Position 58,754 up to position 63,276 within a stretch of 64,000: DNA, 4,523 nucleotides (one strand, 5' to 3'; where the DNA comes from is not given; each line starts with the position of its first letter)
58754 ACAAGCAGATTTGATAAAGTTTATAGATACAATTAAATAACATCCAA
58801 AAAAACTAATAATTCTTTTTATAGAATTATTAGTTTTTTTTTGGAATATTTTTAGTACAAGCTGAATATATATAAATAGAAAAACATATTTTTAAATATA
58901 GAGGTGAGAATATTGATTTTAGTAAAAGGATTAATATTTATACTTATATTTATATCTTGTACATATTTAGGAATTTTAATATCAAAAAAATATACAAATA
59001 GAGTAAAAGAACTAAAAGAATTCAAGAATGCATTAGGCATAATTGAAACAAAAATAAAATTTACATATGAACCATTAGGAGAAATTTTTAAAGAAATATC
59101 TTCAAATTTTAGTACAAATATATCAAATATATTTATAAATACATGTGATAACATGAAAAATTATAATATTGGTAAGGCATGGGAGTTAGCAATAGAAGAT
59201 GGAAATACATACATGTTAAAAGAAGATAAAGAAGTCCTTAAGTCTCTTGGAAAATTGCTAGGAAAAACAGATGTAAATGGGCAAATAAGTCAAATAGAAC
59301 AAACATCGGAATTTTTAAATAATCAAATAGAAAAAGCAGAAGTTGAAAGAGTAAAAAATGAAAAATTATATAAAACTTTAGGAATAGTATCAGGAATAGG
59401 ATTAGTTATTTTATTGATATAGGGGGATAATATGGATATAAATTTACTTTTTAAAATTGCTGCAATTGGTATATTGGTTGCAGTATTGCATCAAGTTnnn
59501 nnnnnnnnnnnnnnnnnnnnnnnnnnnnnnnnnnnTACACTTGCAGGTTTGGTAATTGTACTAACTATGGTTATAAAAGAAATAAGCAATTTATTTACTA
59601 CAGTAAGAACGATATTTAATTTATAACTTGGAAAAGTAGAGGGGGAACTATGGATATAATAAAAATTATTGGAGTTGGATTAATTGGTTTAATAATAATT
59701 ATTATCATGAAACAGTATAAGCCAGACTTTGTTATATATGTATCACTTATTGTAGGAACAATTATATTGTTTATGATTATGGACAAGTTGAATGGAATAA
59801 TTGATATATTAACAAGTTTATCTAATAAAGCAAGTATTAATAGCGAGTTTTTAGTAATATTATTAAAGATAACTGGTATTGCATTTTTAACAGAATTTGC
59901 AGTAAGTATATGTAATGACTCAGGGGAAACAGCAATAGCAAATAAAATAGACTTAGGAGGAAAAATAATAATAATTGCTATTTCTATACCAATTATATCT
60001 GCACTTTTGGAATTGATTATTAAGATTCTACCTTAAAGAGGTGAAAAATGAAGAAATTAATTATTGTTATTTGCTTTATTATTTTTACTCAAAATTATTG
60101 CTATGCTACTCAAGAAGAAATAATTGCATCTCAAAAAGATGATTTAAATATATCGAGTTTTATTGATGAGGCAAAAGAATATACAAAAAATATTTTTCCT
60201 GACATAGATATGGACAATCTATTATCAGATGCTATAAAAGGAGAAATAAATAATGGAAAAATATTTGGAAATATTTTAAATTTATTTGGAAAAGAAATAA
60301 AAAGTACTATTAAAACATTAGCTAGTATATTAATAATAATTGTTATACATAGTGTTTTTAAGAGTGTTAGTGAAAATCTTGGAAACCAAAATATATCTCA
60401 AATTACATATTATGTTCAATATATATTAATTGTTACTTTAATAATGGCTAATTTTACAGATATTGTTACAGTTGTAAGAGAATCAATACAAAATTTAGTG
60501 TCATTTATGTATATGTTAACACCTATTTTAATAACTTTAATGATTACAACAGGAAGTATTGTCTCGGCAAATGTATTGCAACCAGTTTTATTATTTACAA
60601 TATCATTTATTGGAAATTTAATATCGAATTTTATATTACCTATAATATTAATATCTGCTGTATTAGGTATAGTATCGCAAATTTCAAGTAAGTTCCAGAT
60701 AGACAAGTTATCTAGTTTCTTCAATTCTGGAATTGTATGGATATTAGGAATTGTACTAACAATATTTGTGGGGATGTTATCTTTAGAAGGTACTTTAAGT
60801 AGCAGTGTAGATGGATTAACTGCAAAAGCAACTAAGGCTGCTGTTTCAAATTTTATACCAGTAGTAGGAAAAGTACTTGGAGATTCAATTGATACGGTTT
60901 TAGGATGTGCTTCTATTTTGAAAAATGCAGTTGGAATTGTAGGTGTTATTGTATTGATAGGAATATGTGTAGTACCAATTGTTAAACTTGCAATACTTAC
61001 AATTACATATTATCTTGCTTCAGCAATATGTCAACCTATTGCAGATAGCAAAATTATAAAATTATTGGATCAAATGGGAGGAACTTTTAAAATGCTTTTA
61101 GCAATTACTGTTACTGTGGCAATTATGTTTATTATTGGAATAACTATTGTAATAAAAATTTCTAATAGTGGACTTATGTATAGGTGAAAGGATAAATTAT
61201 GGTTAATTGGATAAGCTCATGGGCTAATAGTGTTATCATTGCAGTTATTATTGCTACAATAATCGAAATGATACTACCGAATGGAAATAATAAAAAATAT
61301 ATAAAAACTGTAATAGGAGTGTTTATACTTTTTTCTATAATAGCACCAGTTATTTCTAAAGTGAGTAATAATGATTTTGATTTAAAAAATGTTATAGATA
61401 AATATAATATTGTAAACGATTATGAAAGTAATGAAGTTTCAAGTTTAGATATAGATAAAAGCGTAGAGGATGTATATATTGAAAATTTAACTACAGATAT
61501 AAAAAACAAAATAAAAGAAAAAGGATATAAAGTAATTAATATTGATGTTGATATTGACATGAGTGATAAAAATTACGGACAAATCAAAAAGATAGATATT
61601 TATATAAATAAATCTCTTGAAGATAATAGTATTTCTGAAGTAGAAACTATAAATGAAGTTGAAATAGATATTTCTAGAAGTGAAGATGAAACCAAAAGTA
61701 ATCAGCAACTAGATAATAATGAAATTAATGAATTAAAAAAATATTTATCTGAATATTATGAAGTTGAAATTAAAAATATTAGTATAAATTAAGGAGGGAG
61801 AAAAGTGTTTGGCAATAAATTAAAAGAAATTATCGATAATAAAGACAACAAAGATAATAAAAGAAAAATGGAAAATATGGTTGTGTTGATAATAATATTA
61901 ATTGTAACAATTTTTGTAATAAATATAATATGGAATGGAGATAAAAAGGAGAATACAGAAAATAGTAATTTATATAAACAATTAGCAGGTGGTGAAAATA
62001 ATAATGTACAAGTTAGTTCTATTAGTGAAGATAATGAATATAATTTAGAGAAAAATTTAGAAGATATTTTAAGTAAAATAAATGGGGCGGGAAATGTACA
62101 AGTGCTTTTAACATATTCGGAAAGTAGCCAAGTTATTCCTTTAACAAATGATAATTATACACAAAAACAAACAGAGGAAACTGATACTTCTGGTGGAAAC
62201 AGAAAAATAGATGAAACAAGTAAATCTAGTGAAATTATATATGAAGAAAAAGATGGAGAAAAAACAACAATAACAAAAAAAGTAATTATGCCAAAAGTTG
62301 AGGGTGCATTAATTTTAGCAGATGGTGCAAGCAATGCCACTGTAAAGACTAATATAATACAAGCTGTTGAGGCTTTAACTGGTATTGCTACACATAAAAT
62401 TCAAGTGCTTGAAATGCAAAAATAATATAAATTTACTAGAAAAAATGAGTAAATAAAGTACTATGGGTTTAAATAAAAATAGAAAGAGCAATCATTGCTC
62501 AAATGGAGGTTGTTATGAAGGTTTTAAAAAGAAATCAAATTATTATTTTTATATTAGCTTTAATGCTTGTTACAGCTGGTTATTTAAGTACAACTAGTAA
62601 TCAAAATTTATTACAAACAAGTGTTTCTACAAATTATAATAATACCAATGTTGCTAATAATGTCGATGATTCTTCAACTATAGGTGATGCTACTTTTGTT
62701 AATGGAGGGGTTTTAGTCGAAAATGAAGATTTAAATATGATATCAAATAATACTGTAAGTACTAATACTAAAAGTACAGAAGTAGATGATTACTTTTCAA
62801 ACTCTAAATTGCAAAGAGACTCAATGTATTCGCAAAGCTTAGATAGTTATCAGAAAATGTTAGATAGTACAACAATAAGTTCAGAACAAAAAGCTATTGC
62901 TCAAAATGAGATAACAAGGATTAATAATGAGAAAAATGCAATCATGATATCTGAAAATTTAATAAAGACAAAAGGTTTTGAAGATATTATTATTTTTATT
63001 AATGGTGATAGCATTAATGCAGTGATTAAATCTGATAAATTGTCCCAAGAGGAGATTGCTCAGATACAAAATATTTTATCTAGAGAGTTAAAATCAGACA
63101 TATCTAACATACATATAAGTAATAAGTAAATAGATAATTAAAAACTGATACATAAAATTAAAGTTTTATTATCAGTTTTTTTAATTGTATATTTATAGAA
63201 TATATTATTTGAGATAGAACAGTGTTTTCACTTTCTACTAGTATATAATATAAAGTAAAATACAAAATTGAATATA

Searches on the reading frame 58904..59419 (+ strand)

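Call 71: search_protein_families(library=pfam, proteins=[window:58904-59419:+], max_evalue=0.00001)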
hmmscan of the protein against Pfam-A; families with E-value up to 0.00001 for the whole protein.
window:58904-59419:+ (172 aa): 1 family
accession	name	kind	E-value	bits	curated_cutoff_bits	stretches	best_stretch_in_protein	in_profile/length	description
PF09548.15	Spore_III_AB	-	1.3e-45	155.9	32.5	1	9-172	2-170/170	Stage III sporulation protein AB (spore_III_AB)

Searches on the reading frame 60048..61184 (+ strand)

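Call 71: search_protein_families(library=pfam, proteins=[window:60048-61184:+], max_evalue=0.00001)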
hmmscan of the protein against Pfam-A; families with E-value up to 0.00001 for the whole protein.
window:60048-61184:+ (379 aa): 1 family
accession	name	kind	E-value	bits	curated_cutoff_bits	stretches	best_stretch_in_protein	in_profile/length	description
PF09546.15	Spore_III_AE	-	1.1e-92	311.2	27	1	54-371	2-320/321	Stage III sporulation protein AE (spore_III_AE)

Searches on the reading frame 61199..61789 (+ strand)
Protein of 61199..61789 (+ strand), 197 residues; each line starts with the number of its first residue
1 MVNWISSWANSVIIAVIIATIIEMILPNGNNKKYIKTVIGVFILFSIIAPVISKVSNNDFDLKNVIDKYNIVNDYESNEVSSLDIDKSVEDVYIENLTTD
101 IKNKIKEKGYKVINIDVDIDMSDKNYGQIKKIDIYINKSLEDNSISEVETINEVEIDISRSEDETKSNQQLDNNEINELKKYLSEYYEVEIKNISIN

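Call 71: search_protein_families(library=pfam, proteins=[window:61199-61789:+], max_evalue=0.00001)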
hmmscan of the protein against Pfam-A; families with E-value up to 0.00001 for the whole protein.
window:61199-61789:+ (197 aa): 1 family
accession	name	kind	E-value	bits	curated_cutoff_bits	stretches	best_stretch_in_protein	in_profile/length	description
PF09581.16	Spore_III_AF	-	5.8e-33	114.9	28.3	1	13-196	1-184/185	Stage III sporulation protein AF (Spore_III_AF)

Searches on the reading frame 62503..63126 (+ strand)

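Call 71: search_protein_families(library=pfam, proteins=[window:62503-63126:+], max_evalue=0.00001)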
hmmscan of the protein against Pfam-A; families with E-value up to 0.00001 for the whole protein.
window:62503-63126:+ (208 aa): 1 family
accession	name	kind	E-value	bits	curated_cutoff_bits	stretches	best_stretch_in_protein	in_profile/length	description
PF12685.13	SpoIIIAH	-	7e-39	134.2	30.6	1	10-205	1-191/191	SpoIIIAH-like protein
